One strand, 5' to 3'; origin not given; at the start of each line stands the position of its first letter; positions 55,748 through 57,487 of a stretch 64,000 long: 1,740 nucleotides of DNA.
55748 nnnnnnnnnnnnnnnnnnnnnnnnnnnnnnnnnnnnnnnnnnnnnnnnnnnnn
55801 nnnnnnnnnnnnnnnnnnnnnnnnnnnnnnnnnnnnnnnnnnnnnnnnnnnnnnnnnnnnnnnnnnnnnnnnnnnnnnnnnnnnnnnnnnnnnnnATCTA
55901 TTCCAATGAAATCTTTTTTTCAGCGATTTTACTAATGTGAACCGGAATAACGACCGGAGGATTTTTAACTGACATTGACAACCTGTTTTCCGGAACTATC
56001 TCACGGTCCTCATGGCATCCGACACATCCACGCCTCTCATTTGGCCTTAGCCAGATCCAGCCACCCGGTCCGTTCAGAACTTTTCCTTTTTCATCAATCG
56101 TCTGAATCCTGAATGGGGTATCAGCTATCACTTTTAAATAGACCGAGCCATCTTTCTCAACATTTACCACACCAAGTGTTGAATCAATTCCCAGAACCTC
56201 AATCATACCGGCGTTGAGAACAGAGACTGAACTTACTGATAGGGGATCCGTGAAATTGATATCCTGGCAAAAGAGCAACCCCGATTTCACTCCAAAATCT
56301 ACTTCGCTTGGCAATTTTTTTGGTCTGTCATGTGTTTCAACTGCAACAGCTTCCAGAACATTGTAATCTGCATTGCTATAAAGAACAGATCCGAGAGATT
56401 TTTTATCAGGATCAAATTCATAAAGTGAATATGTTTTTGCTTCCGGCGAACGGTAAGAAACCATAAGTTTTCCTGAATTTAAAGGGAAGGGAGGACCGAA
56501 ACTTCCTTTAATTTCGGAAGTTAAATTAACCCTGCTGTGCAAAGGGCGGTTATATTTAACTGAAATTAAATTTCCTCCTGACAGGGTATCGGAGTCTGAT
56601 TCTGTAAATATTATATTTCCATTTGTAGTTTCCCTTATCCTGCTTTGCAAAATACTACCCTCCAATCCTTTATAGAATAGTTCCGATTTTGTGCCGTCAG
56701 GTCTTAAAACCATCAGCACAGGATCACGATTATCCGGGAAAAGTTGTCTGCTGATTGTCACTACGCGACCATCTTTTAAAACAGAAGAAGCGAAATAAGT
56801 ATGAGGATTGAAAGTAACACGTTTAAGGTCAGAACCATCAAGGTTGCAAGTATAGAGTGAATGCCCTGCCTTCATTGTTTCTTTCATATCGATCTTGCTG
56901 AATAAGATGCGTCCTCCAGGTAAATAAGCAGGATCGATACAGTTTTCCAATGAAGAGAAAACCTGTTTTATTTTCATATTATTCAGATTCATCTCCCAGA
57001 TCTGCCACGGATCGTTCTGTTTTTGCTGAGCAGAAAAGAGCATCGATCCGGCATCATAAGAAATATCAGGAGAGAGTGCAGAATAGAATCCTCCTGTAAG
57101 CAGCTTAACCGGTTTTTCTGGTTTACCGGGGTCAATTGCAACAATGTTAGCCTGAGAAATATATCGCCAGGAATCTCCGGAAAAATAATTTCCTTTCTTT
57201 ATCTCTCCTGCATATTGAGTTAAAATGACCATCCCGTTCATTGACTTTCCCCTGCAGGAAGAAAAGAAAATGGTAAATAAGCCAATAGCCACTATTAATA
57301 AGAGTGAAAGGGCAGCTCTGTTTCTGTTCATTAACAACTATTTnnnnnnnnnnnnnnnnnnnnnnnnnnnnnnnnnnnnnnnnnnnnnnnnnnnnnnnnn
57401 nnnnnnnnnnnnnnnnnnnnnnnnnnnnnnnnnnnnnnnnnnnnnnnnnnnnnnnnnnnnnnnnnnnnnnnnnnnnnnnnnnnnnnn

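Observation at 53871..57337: Adjacent beta-propeller c-type cytochromes whose architecture recalls propeller-haem redox enzymes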

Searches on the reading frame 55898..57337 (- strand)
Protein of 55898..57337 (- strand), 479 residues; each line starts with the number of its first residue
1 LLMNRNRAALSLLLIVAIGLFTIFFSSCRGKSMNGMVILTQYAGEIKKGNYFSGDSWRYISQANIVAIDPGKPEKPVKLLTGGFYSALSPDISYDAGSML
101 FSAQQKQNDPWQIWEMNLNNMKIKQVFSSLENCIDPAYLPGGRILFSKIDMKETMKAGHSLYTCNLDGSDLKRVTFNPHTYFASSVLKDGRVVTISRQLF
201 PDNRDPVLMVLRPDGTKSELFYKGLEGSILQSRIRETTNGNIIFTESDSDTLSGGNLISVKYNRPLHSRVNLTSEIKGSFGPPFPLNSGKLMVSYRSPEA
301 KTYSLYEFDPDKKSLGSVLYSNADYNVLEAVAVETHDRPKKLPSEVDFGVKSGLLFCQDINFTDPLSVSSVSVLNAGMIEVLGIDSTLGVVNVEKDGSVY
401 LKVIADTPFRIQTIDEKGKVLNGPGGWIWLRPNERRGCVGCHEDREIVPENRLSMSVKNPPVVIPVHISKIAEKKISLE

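Call 3: search_protein_families(library=pfam, proteins=[window:55898-57337:-], max_evalue=0.01)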
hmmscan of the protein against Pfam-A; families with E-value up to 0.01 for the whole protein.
window:55898-57337:- (479 aa): 1 family
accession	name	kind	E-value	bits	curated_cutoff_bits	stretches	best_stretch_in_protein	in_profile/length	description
PF18582.6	HZS_alpha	-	6.1e-19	68.8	26.6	1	386-443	41-98/98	Hydrazine synthase alpha subunit middle domain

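Call 4: search_protein_families(library=ncbifam, proteins=[window:55898-57337:-], max_evalue=0.01)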
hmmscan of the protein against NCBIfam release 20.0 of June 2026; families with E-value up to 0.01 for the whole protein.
window:55898-57337:- (479 aa): 2 families
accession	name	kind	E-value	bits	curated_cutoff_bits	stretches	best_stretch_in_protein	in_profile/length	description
NF052339.1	hydrazine_alpha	equivalog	9e-32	109.8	800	3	171-340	244-419/804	hydrazine synthase subunit alpha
TIGR02800.1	propeller_TolB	equivalog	2.2e-05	23.6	343.15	1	87-196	237-340/418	Tol-Pal system beta propeller repeat protein TolB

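Call 6: search_solved_structures(query=window:55898-57337:-, max_evalue=1, show_alignments=2)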
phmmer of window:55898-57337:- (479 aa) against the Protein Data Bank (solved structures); distinct sequences matched with E-value up to 1: 3.
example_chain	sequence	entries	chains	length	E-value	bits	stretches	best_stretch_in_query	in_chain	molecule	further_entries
5c2v_A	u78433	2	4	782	2.2e-20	76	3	388-443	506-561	HYDRAZINE SYNTHASE ALPHA SUBUNIT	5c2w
7awz_A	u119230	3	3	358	0.028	16.3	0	158-231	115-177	Scone-E | SconeE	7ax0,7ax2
2zue_A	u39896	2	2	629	0.92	11.3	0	174-218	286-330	Arginyl-tRNA synthetase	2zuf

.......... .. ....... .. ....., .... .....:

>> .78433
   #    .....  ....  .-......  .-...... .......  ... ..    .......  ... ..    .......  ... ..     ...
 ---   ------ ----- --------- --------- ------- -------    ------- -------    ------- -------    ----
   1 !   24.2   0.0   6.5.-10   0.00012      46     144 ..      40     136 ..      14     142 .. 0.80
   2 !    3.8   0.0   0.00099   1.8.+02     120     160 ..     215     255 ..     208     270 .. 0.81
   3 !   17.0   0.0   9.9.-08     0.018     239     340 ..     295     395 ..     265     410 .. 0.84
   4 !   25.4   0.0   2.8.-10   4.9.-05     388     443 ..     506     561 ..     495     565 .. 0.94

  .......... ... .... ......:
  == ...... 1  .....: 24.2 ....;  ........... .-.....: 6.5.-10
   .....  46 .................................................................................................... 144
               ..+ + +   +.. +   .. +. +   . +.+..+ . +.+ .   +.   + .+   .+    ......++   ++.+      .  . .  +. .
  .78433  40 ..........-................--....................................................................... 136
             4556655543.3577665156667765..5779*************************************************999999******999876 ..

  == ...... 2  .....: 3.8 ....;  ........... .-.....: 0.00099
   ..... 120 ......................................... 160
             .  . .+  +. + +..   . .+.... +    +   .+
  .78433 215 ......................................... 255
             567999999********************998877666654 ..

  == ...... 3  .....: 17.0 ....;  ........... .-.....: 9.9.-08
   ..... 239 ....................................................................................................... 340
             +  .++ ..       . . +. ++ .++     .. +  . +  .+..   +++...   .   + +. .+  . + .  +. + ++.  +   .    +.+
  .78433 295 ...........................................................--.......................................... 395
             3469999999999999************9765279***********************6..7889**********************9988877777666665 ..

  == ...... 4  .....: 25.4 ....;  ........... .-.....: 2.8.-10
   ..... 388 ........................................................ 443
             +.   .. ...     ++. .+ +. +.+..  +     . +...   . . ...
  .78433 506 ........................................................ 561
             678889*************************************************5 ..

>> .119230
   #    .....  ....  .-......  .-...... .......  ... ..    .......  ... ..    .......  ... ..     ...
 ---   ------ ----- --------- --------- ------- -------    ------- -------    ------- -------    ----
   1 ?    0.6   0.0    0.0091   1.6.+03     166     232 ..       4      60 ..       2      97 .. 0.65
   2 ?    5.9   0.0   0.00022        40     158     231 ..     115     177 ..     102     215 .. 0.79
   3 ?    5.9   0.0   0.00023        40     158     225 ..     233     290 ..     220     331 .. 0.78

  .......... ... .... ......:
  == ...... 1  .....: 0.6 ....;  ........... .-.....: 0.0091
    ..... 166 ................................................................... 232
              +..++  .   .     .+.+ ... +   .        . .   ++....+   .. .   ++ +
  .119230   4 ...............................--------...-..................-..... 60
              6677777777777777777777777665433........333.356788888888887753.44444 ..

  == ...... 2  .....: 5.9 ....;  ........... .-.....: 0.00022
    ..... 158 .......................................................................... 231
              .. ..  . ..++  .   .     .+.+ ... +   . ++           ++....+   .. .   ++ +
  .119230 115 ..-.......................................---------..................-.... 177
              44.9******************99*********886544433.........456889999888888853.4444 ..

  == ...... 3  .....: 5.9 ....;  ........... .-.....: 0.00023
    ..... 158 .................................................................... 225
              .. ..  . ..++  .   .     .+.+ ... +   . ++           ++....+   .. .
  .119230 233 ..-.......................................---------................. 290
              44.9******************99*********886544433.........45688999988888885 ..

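Call 24: search_protein_representatives(protein=window:55898-57337:-)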
Query: 479 residues. Proteins with E-value up to 0.001 (for the whole library): 3396; up to 1e-10: 1467; up to 1e-30: 381. The best 150 are listed.
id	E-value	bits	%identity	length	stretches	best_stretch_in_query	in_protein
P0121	1.5e-169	581.1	54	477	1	3-479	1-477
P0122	1.0e-156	538.7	51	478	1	3-479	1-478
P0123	3.7e-156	536.9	50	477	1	3-478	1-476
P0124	1.4e-128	445.9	46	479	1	14-467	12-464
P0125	4.9e-128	444.2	42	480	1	13-470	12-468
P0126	6.7e-123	427.2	44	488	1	6-466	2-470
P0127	1.2e-121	423.1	50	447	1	38-479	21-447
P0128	5.7e-121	420.9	46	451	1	20-479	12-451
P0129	3.2e-117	408.5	45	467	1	13-477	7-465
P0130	1.0e-116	406.8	44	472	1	14-479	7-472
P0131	2.7e-116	405.4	43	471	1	12-467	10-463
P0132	2.0e-114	399.3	41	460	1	18-479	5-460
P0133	5.1e-114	397.9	45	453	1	36-479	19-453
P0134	7.9e-114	397.3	40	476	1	9-466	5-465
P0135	4.3e-113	394.9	46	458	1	14-479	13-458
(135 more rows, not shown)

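Call 31: find_related_loci(query=A2, collection=genome_contigs, flank=10000)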
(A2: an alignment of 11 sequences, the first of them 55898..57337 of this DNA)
Query A2 (479 aa) in genome_contigs; peptide patterns used: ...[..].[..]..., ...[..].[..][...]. (x = any residue, [..] = any of these).
599 stretches matched a pattern (row limit reached: there are more); 541 encode a relative of the query (tblastn E <= 1e-3); the best 80 are kept; 80 distinct loci.
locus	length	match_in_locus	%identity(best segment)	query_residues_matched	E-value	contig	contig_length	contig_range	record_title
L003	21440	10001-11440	66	1-479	0e+0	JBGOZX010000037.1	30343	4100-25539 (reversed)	MAG: Bacteroidia bacterium isolate OBJ_0618_130150_142 k141_3034213_length_30343_cov_27.1949, whole genome shotgun seque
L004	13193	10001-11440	65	1-479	0e+0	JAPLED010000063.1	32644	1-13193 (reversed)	MAG: Bacteroidia bacterium isolate LacPavin_0920_WC90_MAG_39_66 LacPavin_0920_WC90_scaffold_118520, whole genome shotgun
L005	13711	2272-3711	63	1-479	0e+0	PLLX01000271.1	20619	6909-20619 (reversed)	MAG: Bacteroidales bacterium isolate fen_983 73.20120800_E3S.44_contig_16605, whole genome shotgun sequence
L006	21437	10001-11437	62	1-479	0e+0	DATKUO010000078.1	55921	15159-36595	MAG TPA_asm: Bacteroidales bacterium isolate SMAG_U14109 k141_657377, whole genome shotgun sequence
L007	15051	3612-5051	60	1-479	0e+0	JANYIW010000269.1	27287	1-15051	MAG: Bacteroidales bacterium isolate GL140_3_metabinner_17 GL140_3_k141_1169596, whole genome shotgun sequence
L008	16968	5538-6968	57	1-476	0e+0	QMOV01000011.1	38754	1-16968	MAG: Bacteroidetes bacterium isolate B1_G11 B1_Guay11_scaffold_00023, whole genome shotgun sequence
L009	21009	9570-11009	60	1-479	0e+0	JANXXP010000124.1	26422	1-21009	MAG: Bacteroidetes bacterium isolate GL140_3_metabat_15_sub GL140_3_k141_404829, whole genome shotgun sequence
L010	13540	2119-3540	59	1-476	0e+0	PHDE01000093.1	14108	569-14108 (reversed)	MAG: Bacteroidetes bacterium HGW-Bacteroidetes-3 08E140C01_scaffold_2898, whole genome shotgun sequence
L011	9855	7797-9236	68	1-479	0e+0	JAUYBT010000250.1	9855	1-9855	MAG: Bacteroidales bacterium isolate C20_concoct.bin.132 C20_k141_376470, whole genome shotgun sequence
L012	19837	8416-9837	58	3-479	0e+0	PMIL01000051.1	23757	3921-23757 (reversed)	MAG: Bacteroidales bacterium isolate fen_956 73.20120600_E3D.46_contig_6165, whole genome shotgun sequence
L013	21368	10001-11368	59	24-479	0e+0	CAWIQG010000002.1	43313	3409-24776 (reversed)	MAG: uncultured Bacteroidales bacterium isolate MFD01476.bin.1.83 genome assembly, contig: contig_141133, whole genome s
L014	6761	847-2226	57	20-479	0e+0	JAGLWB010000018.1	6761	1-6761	MAG: Bacteroidales bacterium isolate RS_12_1 ZL285.bin.1.fa_18, whole genome shotgun sequence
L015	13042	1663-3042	57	20-479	0e+0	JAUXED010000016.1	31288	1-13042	MAG: Bacteroidota bacterium isolate CSMAG_2868 CSMAG_2868_k119_661821_length_31288_cov_24.9846, whole genome shotgun seq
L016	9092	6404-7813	56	7-479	0e+0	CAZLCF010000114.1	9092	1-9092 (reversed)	MAG TPA_asm: uncultured Rikenellaceae bacterium isolate binchicken_co189_2 genome assembly, contig: NODE_8520_length_909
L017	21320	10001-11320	59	27-469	0e+0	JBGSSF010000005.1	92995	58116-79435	MAG: Bacteroidales bacterium isolate JTS-AC376 k141_172648, whole genome shotgun sequence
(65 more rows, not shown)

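Call 34: search_solved_structures(query=A1, max_evalue=1, show_alignments=1)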
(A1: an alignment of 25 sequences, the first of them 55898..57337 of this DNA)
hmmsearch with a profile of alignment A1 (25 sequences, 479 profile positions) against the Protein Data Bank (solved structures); distinct sequences matched with E-value up to 1: 39.
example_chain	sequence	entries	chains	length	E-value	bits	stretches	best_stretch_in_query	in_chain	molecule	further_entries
5c2v_A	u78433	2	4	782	2.7e-42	148.2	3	30-141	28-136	HYDRAZINE SYNTHASE ALPHA SUBUNIT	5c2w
6pnv_A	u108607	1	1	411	3.4e-12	49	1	86-200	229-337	Tol-Pal system protein TolB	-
1crz_A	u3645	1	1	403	8.9e-12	47.6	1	86-199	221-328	TOLB PROTEIN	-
4jml_A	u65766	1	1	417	9.1e-12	47.6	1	86-199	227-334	Protein TolB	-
2w8b_A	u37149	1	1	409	9.2e-12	47.6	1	86-199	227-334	PROTEIN TOLB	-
2w8b_B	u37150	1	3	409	9.2e-12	47.6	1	86-199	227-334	PROTEIN TOLB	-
2hqs_A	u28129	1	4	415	9.4e-12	47.5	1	86-199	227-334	Protein tolB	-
7nst_E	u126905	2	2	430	9.8e-12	47.5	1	86-199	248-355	Tol-Pal system protein TolB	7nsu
3iax_A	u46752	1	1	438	1.1e-11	47.3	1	86-199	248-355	Protein tolB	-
1c5k_A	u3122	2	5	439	1.1e-11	47.3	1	86-199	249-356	PROTEIN (TOLB PROTEIN) | PROTEIN TOLB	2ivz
4r40_A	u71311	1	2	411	3.9e-11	45.5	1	86-196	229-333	Protein TolB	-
4pwz_A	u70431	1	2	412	4e-11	45.5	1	86-196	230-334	Protein TolB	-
7mx5_A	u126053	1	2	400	1.2e-09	40.6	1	86-196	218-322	Tol-Pal system protein TolB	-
7awz_A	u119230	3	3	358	2.1e-07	33.2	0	157-239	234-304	Scone-E | SconeE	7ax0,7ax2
7awy_A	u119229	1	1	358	2.1e-06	29.8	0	158-234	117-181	Scone-R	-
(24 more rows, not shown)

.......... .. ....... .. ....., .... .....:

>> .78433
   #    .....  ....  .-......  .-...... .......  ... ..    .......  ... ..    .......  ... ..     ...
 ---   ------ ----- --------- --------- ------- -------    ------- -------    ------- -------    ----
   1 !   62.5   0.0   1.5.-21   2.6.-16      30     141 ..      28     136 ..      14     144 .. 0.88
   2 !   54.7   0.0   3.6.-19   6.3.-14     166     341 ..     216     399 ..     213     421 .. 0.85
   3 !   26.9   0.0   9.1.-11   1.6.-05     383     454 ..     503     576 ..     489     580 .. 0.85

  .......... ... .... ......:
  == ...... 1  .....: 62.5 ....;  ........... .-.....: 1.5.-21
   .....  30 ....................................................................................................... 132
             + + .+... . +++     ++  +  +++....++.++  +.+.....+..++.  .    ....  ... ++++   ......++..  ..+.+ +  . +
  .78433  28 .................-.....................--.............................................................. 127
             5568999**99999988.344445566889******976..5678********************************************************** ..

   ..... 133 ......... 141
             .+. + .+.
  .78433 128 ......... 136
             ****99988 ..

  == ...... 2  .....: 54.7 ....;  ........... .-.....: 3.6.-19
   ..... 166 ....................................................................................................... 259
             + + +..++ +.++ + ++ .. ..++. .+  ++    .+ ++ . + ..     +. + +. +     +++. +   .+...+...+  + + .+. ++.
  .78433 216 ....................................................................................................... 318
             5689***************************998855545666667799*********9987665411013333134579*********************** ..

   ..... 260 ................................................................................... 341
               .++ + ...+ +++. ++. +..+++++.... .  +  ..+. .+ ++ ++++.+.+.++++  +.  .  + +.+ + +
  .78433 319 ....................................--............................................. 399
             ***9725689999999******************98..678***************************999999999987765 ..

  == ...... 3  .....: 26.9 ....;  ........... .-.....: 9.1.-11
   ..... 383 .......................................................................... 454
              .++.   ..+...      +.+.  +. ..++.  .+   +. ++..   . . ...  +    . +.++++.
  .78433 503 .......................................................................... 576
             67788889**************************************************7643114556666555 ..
